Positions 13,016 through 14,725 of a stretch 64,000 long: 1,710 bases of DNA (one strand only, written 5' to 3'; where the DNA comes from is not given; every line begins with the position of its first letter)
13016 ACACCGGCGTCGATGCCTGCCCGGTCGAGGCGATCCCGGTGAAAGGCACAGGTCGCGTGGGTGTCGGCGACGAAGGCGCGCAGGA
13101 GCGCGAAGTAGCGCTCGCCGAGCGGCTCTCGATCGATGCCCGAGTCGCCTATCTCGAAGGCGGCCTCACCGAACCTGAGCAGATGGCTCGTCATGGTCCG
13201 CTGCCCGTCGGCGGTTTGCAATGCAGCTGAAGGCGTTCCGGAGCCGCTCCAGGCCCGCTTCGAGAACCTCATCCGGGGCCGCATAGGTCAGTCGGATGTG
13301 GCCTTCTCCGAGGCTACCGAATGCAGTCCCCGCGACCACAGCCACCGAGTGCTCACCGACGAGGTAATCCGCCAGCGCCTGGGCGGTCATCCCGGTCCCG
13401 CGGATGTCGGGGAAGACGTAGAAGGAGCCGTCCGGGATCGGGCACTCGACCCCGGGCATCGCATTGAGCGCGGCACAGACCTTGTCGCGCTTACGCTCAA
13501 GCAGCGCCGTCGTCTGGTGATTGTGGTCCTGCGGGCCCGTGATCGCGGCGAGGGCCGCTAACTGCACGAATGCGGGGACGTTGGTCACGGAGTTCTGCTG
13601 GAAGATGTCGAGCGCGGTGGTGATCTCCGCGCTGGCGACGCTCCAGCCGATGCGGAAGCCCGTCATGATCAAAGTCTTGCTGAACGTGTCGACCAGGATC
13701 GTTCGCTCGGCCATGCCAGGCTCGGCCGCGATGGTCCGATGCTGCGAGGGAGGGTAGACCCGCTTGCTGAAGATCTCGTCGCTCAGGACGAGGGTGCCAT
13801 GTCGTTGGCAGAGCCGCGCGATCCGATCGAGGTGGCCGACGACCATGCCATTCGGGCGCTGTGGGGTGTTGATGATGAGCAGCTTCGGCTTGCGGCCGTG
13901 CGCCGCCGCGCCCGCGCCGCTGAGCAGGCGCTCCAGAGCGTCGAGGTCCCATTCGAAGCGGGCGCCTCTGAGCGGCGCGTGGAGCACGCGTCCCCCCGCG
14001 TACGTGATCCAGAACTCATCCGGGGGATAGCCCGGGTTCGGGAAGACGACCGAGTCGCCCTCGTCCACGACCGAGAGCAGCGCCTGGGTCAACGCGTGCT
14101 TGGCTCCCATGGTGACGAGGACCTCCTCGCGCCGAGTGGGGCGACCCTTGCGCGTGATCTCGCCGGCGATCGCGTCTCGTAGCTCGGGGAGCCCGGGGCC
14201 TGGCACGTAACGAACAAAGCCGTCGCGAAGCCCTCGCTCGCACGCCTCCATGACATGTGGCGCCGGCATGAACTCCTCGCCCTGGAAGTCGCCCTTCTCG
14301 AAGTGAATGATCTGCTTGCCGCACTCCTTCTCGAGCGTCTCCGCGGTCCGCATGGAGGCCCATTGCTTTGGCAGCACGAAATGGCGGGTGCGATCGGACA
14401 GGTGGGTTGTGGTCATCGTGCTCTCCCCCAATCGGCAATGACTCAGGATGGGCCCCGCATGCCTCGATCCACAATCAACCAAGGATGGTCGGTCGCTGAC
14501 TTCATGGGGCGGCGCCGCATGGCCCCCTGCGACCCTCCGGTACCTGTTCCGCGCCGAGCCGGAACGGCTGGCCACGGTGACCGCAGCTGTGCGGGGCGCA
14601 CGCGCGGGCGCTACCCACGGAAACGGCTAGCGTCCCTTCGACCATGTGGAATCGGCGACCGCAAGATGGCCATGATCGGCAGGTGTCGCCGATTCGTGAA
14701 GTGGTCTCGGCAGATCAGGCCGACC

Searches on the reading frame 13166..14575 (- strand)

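Call 16: search_protein_families(library=pfam, proteins=[window:13166-14575:-], max_evalue=0.001)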
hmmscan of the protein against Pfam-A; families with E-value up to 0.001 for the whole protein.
window:13166-14575:- (469 aa): 1 family
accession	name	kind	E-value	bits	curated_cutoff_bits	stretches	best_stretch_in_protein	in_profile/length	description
PF00155.27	Aminotran_1_2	-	8.6e-52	176.9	19.7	1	88-445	2-361/361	Aminotransferase class I and II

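Call 55: search_protein_families(library=ncbifam, proteins=[window:13166-14575:-], max_evalue=0.00001)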
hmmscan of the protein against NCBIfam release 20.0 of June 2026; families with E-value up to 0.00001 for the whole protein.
window:13166-14575:- (469 aa): 62 families (the best 25 are shown)
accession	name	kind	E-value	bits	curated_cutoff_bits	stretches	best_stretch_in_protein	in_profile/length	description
NF041364.1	GntC_guanitoxin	equivalog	1.4e-71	241.3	415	1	103-447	11-355/356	guanitoxin biosynthesis PLP-dependent (S)-gamma-hydroxy-L-arginine cyclodehydratase GntC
NF004770.0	PRK06108.1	subfamily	9.8e-67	225.5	422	1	98-449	43-392/396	pyridoxal phosphate-dependent aminotransferase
NF005816.0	PRK07682.1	equivalog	2.8e-60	204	620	1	101-447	40-381/390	aminotransferase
NF005817.0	PRK07683.1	equivalog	2.6e-58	197.6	575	1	101-447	39-379/387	aminotransferase A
NF041091.1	asp_aminotase_Arch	equivalog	7.6e-56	189.6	550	1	80-447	21-373/376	aspartate aminotransferase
NF005855.0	PRK07777.1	equivalog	1.7e-52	179.1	553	1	107-448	45-387/391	pyridoxal phosphate-dependent aminotransferase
NF006229.0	PRK08361.1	equivalog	4.2e-52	177.5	624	1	104-450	47-389/391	aspartate aminotransferase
NF005588.0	PRK07309.1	equivalog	3.3e-51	174.4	576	1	101-447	41-384/391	pyridoxal phosphate-dependent aminotransferase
NF004769.0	PRK06107.1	equivalog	7.1e-51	173.2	617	1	72-449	20-398/402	aspartate transaminase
NF006230.0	PRK08363.1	equivalog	3.1e-49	167.8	534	1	78-447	22-390/398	alanine aminotransferase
NF006488.0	PRK08912.1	equivalog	4.2e-49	167.5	498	1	106-449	42-384/387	aminotransferase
NF006756.0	PRK09276.1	subfamily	1.5e-47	162.4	507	1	69-447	13-384/387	LL-diaminopimelate aminotransferase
NF006569.0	PRK09082.1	subfamily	2.6e-47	161.7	420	1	101-447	41-385/386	methionine aminotransferase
NF006514.0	PRK08960.1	equivalog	9.3e-47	159.7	554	1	60-449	6-385/388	pyridoxal phosphate-dependent aminotransferase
TIGR03540.1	DapC_direct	equivalog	1.2e-46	159.4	593.25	1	68-447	10-382/383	LL-diaminopimelate aminotransferase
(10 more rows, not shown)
